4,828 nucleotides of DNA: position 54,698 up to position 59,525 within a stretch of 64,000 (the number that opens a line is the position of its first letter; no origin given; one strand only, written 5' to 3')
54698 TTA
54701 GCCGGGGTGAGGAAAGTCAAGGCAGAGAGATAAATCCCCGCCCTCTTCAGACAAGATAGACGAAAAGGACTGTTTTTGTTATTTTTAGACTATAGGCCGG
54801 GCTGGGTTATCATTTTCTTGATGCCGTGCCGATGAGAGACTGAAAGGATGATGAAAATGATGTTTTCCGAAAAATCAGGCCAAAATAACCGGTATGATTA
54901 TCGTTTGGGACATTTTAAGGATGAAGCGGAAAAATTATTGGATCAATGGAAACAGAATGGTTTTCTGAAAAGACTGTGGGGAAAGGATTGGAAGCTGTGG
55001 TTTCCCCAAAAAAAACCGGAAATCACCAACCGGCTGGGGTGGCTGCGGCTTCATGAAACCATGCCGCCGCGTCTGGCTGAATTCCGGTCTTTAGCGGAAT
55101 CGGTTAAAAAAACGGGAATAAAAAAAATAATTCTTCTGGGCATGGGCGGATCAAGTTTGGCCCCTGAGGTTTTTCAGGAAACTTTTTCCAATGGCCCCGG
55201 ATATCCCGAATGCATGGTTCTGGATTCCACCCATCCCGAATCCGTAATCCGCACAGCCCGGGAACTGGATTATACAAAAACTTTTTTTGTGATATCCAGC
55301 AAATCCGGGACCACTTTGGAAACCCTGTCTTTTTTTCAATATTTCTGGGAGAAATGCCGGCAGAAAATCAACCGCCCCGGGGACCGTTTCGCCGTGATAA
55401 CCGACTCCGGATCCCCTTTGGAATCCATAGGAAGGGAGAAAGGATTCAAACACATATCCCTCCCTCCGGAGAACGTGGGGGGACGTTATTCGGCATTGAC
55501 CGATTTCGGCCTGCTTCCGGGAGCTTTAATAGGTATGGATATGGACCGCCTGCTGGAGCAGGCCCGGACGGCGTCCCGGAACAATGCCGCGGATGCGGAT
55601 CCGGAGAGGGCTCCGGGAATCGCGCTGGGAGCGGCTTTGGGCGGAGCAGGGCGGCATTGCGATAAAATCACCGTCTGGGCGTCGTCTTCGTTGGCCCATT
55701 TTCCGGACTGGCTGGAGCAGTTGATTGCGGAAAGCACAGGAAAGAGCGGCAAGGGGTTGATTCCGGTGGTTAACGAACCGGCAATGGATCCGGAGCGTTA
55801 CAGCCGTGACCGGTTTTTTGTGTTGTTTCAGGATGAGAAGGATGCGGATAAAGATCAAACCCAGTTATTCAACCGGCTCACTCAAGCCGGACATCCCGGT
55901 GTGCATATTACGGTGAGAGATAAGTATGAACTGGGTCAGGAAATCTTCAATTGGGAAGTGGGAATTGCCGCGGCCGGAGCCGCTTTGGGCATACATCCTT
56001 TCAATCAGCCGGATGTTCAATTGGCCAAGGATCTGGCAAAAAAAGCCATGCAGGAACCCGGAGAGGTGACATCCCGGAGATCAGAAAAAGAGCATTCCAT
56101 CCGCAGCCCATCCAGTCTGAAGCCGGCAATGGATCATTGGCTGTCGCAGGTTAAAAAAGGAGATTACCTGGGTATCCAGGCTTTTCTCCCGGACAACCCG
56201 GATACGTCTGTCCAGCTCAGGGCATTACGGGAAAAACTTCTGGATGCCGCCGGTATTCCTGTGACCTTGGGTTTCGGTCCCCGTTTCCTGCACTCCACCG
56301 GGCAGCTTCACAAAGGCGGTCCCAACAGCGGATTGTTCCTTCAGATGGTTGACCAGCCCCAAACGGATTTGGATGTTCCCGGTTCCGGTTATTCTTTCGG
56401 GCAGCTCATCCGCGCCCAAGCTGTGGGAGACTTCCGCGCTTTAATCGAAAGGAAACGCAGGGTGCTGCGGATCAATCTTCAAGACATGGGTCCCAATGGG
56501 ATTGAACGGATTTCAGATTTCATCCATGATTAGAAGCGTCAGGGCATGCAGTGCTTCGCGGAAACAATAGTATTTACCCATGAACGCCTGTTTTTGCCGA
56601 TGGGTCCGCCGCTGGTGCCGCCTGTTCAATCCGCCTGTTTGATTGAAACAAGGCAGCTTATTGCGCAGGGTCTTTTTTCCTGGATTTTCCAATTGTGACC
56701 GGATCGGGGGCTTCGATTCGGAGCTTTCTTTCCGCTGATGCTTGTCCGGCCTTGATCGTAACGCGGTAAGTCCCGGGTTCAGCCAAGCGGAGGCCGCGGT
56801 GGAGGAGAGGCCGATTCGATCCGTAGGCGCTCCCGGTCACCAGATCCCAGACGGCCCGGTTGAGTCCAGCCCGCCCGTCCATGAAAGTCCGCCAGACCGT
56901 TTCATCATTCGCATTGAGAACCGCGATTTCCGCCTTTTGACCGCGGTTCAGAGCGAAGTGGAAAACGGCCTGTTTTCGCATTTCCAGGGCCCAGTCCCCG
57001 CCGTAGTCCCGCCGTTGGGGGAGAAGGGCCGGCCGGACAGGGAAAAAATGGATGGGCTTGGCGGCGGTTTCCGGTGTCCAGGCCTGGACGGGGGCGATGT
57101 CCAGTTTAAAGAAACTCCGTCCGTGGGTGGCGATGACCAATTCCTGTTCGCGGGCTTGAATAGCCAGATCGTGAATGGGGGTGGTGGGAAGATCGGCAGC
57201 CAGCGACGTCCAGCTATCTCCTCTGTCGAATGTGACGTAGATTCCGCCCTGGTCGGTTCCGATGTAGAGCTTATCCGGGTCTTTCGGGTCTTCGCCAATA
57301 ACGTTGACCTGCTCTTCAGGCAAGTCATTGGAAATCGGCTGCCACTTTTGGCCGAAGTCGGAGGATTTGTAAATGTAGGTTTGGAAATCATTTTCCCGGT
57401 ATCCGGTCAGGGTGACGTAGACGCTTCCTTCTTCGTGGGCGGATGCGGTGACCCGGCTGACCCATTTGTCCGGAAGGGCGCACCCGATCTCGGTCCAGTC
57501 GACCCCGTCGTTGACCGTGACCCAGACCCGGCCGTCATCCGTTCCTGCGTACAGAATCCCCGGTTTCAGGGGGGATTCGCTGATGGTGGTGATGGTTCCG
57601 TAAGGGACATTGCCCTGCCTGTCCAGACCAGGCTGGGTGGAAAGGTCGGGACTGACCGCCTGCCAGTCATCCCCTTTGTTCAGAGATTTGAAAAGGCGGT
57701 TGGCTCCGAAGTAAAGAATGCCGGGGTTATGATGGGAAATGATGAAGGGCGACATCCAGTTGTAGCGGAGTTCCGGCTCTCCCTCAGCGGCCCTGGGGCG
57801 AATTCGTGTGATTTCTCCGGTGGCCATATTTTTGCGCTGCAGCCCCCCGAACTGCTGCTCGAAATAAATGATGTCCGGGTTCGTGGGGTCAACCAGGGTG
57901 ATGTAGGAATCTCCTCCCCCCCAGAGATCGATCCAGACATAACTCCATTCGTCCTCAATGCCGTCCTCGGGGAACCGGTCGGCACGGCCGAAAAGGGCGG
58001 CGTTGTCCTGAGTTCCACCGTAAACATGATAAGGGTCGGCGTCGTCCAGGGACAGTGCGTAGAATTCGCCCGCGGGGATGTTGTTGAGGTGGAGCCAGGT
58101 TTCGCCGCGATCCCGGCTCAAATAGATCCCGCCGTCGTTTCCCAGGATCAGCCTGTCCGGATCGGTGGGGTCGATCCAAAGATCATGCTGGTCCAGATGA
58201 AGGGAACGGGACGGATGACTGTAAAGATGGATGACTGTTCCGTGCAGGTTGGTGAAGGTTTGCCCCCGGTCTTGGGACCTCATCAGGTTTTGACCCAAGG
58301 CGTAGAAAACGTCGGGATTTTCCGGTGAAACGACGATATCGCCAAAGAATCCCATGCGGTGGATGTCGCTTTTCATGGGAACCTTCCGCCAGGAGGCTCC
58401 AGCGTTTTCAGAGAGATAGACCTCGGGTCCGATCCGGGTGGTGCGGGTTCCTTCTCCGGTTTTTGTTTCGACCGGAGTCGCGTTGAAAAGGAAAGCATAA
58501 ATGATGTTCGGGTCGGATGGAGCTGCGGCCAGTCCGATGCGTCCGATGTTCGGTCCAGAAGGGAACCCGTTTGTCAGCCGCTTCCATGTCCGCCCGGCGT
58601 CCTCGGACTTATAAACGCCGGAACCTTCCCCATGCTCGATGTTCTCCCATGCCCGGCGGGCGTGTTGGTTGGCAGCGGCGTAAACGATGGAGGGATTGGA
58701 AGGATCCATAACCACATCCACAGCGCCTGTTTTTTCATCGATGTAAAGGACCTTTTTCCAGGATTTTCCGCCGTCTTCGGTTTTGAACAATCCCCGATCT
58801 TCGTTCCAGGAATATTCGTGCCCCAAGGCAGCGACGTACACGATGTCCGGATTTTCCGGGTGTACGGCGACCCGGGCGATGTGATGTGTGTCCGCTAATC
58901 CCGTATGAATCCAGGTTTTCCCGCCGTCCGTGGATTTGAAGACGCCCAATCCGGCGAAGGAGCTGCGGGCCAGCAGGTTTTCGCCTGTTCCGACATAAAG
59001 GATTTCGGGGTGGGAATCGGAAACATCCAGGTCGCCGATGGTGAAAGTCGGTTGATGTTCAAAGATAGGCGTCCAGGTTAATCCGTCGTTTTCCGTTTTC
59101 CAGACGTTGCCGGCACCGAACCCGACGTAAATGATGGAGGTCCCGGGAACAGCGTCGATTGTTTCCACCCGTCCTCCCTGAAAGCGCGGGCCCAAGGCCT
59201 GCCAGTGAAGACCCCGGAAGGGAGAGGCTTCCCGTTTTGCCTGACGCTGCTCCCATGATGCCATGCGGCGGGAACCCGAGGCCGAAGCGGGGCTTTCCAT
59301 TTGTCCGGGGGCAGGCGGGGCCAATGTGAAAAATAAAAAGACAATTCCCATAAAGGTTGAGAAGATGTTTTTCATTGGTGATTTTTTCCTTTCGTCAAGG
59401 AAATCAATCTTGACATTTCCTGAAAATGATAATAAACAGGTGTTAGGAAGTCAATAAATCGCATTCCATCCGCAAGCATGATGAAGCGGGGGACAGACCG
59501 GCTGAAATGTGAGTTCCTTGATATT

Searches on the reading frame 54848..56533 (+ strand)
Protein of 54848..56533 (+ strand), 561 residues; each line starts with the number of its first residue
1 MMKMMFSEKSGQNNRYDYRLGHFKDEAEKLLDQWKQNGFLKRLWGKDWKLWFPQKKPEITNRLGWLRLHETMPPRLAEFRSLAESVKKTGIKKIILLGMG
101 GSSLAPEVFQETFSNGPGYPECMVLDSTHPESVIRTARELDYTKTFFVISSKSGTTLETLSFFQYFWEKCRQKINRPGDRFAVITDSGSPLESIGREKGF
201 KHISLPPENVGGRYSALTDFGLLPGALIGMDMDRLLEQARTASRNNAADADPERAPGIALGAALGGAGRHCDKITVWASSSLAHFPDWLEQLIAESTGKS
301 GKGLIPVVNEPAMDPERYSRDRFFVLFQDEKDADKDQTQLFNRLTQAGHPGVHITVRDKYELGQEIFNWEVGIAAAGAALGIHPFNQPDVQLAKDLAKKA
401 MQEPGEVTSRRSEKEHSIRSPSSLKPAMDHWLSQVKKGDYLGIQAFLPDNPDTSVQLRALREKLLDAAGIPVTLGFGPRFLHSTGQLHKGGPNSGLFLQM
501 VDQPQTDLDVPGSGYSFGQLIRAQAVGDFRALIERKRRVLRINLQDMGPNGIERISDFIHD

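Call 55: search_protein_families(library=pfam, max_evalue=0.001, proteins=[window:54848-56533:+])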
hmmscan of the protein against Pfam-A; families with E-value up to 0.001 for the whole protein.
window:54848-56533:+ (561 aa): 1 family
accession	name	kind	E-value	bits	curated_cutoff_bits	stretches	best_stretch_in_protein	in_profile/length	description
PF00342.24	PGI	-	1.2e-16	60.9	22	1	90-300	95-309/486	Phosphoglucose isomerase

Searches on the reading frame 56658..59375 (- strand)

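Call 55: search_protein_families(library=pfam, max_evalue=0.001, proteins=[window:56658-59375:-])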
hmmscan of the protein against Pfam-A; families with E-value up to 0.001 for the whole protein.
window:56658-59375:- (905 aa): 4 families
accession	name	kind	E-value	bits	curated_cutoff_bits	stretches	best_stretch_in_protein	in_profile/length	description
PF15902.12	Sortilin-Vps10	-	4.6e-35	121.7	33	3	668-751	3-87/446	Sortilin, neurotensin receptor 3,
PF14870.12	PSII_BNR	-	5.3e-09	36.2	27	0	669-768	85-181/303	Photosynthesis system II assembly factor YCF48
PF15899.11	BNR_6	-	1.5e-07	31.2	27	0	668-679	1-12/14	BNR-Asp box repeat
PF02012.26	BNR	-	2.5e-07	30.1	27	0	147-155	2-10/12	BNR/Asp-box repeat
